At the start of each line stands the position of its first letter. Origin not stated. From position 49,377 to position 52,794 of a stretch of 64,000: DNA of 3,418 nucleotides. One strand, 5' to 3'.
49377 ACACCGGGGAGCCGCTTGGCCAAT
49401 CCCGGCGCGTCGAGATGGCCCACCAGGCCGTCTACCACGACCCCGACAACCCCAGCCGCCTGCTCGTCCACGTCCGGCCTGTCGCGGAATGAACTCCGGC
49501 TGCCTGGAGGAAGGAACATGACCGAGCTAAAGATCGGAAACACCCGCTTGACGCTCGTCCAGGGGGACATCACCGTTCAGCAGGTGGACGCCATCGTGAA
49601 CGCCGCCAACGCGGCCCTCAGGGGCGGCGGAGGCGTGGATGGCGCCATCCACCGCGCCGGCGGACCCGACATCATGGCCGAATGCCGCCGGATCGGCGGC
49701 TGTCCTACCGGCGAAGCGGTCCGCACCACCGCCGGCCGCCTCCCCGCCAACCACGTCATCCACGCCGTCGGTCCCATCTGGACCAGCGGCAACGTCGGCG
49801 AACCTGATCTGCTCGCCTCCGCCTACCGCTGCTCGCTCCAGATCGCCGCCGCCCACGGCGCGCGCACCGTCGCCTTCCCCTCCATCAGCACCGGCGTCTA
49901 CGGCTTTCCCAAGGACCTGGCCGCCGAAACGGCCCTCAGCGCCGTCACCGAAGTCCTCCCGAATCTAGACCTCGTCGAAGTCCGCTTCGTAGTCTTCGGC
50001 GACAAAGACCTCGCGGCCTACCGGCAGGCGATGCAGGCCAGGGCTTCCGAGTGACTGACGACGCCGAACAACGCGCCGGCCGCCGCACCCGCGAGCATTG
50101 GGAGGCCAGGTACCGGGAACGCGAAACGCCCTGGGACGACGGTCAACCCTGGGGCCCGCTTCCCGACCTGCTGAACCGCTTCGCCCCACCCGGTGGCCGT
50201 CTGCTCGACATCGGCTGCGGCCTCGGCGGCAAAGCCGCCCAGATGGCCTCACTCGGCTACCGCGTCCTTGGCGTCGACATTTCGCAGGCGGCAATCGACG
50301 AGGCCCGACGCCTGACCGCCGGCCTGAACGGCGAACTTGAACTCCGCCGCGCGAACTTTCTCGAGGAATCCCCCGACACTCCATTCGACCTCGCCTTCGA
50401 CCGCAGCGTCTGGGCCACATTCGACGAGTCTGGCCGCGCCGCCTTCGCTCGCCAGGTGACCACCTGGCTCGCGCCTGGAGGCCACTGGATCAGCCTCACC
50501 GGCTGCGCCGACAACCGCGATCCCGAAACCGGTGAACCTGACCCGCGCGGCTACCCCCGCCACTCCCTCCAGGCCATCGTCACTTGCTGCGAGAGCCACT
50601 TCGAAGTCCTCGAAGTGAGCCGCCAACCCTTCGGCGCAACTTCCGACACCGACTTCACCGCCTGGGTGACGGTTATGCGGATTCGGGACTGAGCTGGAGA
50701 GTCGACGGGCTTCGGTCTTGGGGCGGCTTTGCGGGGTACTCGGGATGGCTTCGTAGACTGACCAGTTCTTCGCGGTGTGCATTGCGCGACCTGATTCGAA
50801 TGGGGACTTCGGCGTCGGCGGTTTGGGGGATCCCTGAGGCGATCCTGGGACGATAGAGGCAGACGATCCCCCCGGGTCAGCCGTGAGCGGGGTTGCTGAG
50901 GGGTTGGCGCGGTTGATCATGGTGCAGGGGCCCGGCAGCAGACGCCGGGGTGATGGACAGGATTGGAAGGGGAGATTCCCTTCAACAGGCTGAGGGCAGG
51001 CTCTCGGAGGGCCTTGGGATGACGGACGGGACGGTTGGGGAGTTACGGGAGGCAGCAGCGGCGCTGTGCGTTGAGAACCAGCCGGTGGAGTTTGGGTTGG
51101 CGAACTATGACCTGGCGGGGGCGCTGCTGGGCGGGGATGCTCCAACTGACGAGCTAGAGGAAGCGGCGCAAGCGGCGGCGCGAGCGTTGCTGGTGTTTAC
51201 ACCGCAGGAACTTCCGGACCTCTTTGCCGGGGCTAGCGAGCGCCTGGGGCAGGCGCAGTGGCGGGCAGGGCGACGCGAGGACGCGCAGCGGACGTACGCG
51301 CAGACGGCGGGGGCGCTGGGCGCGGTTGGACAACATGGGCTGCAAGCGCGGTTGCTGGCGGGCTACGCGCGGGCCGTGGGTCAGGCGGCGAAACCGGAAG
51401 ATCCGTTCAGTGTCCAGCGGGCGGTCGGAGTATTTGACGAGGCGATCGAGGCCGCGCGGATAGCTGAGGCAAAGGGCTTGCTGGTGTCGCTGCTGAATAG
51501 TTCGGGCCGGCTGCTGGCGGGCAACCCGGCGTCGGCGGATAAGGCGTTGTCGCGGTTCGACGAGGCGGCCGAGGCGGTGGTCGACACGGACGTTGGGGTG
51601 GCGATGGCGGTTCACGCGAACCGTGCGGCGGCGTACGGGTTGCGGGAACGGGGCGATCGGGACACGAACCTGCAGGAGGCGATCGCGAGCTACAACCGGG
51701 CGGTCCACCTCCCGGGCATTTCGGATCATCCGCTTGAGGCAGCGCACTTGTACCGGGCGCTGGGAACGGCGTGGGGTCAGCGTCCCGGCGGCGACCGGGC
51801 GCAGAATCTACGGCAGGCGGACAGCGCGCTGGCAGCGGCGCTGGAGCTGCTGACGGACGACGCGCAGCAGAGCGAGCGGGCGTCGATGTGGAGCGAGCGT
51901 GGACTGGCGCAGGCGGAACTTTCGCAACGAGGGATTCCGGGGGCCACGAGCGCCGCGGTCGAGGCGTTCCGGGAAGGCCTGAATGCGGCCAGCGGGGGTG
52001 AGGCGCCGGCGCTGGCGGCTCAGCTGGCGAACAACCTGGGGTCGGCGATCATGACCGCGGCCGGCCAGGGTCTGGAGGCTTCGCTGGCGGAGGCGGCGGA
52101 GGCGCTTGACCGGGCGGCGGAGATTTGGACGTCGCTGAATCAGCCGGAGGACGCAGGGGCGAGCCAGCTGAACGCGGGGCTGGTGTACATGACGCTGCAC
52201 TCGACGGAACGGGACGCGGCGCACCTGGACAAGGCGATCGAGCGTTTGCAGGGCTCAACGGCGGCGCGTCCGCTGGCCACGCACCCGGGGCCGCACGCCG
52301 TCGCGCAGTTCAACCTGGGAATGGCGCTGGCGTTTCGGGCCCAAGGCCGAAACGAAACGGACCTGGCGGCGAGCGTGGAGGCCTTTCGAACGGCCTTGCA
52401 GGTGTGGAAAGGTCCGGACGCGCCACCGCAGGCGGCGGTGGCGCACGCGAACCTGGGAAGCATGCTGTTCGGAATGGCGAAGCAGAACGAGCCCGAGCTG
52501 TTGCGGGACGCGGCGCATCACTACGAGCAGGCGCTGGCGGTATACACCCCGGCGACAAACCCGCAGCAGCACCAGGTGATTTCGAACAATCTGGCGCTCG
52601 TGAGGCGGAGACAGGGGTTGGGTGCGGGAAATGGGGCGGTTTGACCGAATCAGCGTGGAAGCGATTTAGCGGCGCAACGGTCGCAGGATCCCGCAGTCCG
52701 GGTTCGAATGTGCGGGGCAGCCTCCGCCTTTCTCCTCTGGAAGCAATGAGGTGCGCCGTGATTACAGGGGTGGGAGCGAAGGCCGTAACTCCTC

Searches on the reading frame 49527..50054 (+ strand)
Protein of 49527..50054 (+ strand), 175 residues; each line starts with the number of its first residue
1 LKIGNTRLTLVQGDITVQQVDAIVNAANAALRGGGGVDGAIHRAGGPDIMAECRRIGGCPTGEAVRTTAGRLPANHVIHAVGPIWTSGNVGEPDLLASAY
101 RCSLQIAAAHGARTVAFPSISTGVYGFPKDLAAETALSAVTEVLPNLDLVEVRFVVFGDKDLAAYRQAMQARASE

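Call 55: search_protein_families(library=pfam, proteins=[window:49527-50054:+], max_evalue=0.001)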
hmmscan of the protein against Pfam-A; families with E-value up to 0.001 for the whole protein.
window:49527-50054:+ (175 aa): 1 family
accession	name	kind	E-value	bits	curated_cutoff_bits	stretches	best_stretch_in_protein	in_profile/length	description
PF01661.27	Macro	-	9.6e-43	145.3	22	1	24-136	1-118/118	Macro domain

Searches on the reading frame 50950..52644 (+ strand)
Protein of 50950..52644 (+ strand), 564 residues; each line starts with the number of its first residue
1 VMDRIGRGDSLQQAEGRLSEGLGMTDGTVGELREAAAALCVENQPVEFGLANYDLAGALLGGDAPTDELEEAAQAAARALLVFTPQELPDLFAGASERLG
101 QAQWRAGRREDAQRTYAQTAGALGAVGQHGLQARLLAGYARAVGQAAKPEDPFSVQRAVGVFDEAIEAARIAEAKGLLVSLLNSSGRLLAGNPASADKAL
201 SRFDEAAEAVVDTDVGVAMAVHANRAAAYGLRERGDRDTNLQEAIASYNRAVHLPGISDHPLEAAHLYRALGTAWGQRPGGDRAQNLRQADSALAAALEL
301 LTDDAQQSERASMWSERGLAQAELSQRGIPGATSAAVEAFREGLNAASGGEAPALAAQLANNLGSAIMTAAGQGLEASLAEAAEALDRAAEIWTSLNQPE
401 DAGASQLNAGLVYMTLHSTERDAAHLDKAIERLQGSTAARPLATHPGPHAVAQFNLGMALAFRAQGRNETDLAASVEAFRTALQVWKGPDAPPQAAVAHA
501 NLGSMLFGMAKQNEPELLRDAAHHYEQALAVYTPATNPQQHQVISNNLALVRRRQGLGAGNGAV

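Call 7: search_protein_families(library=pfam, proteins=[window:50950-52644:+], max_evalue=0.001)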
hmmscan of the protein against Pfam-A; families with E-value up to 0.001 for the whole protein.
window:50950-52644:+ (564 aa): 0 families

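Call 31: search_protein_families(library=pfam, alignment_id=A2, max_evalue=1)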
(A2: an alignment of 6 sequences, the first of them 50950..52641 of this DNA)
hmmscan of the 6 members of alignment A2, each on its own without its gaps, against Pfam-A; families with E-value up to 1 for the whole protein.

A. member 1, window:50950-52641:+ (564 aa): 3 families
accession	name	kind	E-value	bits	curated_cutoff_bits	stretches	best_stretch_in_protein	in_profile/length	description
PF14938.12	SNAP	-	0.013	15.4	25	1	375-435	47-106/282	Soluble NSF attachment protein, SNAP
PF20035.4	DUF6439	-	0.044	14.6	27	1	384-445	27-89/92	Family of unknown function (DUF6439)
PF21074.2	GDH_C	-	0.31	10.6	26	0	324-434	147-256/339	Glutamate dehydrogenase, C-terminal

B. families by the number of members that match (of 6 scanned): 12 families
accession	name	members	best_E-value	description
PF14938.12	SNAP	2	0.013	Soluble NSF attachment protein, SNAP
PF20035.4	DUF6439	2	0.044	Family of unknown function (DUF6439)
PF00515.34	TPR_1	1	9.8e-06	Tetratricopeptide repeat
PF07719.23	TPR_2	1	0.0038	Tetratricopeptide repeat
PF13181.12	TPR_8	1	0.0041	Tetratricopeptide repeat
PF13424.12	TPR_12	1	0.0061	Tetratricopeptide repeat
PF13414.12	TPR_11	1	0.011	TPR repeat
PF04212.24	MIT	1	0.041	MIT (microtubule interacting and transport) domain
PF03097.24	BRO1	1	0.094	BRO1-like domain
PF18504.6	Csm1_N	1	0.22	Csm1 N-terminal domain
PF21074.2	GDH_C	1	0.31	Glutamate dehydrogenase, C-terminal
PF14019.11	DUF4235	1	0.87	Protein of unknown function (DUF4235)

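Call 56: find_homologous_proteins(query=window:51016-52641:+, max_evalue=0.00001)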
Query window:51016-52641:+ (542 aa): 44 proteins with E <= 0.00001 among 8000 candidates.
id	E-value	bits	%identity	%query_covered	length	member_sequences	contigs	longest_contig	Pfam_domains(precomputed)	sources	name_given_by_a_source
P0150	0.0e+0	1103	97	100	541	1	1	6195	-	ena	-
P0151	0.0e+0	1102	97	100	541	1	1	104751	-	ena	-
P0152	0.0e+0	1092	96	100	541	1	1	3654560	-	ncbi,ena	-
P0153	0.0e+0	1086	96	100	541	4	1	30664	-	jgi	-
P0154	0.0e+0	1085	96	100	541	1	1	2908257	-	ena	-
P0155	0.0e+0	1080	96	100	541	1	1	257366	-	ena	-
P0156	0.0e+0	1075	95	100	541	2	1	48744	-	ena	-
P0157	0.0e+0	1072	95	100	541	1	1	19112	-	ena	-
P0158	2.4e-294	995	89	100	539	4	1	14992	-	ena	-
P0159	1.6e-293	992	89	100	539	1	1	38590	-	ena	-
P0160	1.8e-282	956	87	99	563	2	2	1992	-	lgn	-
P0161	3.1e-282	955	87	99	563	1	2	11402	-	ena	-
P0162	7.3e-281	950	87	97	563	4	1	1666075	-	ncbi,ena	-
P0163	2.6e-280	948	86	99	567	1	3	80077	-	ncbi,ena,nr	ncbi:MAG: hypothetical protein OXG65_07205 [Chloroflexi bacterium]|nr:hypothetical protein [Chlorofl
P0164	5.3e-280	947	85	99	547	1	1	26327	-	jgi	jgi:hypothetical protein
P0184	1.8e-239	814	75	98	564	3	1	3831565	-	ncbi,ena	-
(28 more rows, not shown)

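Call 57: find_encoding_contigs(protein=P0184, flank=8000, max_places=2)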
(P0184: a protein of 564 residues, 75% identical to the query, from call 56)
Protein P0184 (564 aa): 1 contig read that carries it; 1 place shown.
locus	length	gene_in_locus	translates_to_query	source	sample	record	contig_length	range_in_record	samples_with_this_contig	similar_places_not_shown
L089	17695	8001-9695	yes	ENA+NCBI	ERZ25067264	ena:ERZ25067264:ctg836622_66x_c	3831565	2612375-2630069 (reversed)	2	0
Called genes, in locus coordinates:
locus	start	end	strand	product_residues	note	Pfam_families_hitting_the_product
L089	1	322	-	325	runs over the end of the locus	PF01408:GFO_IDH_MocA, PF19858:OxRdtase_C, PF22725:GFO_IDH_MocA_C3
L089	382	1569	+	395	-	-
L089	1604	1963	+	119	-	-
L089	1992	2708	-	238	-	-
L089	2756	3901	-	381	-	PF02746:MR_MLE_N, PF13378:MR_MLE_C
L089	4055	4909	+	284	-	-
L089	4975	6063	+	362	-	PF01408:GFO_IDH_MocA (faint), PF22725:GFO_IDH_MocA_C3, PF02894:GFO_IDH_MocA_C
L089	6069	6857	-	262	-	PF05721:PhyH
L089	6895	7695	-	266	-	PF05721:PhyH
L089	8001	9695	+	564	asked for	-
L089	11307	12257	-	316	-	-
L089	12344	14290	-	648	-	-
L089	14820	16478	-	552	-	PF00884:Sulfatase, PF01663:Phosphodiest, PF16347:SGSH_C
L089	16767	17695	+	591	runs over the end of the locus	-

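Call 86: search_solved_structures(query=A2, max_evalue=10, show_alignments=0)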
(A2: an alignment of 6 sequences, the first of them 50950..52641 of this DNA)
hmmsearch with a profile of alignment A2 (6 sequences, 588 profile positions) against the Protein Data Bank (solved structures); distinct sequences matched with E-value up to 10: 17.
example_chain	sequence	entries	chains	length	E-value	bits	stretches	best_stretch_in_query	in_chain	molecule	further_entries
9e5c_6r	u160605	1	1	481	0.018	17.1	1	159-394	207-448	Tetratricopeptide repeat protein 29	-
8cm9_A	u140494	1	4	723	0.023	16.8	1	492-555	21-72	UDP-N-acetylglucosamine--peptide N-acetylglucosaminyltransferase 110 kDa subunit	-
6ibo_A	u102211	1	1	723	0.023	16.8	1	492-555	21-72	UDP-N-acetylglucosamine--peptide N-acetylglucosaminyltransferase 110 kDa subunit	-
3pe3_A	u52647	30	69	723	0.023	16.8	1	492-555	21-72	UDP-N-acetylglucosamine--peptide N-acetylglucosaminyltransferase 110 kDa subunit | UDP-N-ACETYLGLUCOSAMINE--PEPTIDE N-ACETYLGLUCOSAMINYL TRANSFERASE 110 KDA SUB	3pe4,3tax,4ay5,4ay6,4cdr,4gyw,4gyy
6q4m_A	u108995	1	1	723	0.023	16.8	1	492-555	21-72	UDP-N-acetylglucosamine--peptide N-acetylglucosaminyltransferase 110 kDa subunit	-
6tka_AAA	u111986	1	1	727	0.024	16.8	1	492-556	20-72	UDP-N-acetylglucosamine--peptide N-acetylglucosaminyltransferase 110 kDa subunit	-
5nps_A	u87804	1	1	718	0.024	16.7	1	492-555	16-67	UDP-N-acetylglucosamine--peptide N-acetylglucosaminyltransferase 110 kDa subunit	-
5hgv_A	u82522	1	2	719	0.024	16.7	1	492-555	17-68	UDP-N-acetylglucosamine--peptide N-acetylglucosaminyltransferase 110 kDa subunit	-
5npr_A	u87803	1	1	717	0.024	16.7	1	492-555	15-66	UDP-N-acetylglucosamine--peptide N-acetylglucosaminyltransferase 110 kDa subunit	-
5lvv_A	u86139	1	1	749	0.029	16.4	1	492-555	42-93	UDP-N-acetylglucosamine--peptide N-acetylglucosaminyltransferase 110 kDa subunit,UDP-N-ace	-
5lwv_A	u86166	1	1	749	0.033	16.3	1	492-555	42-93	Host cell factor 1,UDP-N-acetylglucosamine--peptide N-acetylglucosaminyltransferase 110 kD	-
6eou_A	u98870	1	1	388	0.07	15.2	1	492-555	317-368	UDP-N-acetylglucosamine--peptide N-acetylglucosaminyltransferase 110 kDa subunit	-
1w3b_A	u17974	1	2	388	0.1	14.7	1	492-555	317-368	UDP-N-ACETYLGLUCOSAMINE--PEPTIDE N-ACETYLGLUCOSAMINYLTRANSFERASE 110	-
5a01_A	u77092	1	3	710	0.17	13.9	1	517-556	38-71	O-GLYCOSYLTRANSFERASE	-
7yeh_B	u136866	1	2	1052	1.1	11.2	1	492-556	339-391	UDP-N-acetylglucosamine--peptide N-acetylglucosaminyltransferase 110 kDa subunit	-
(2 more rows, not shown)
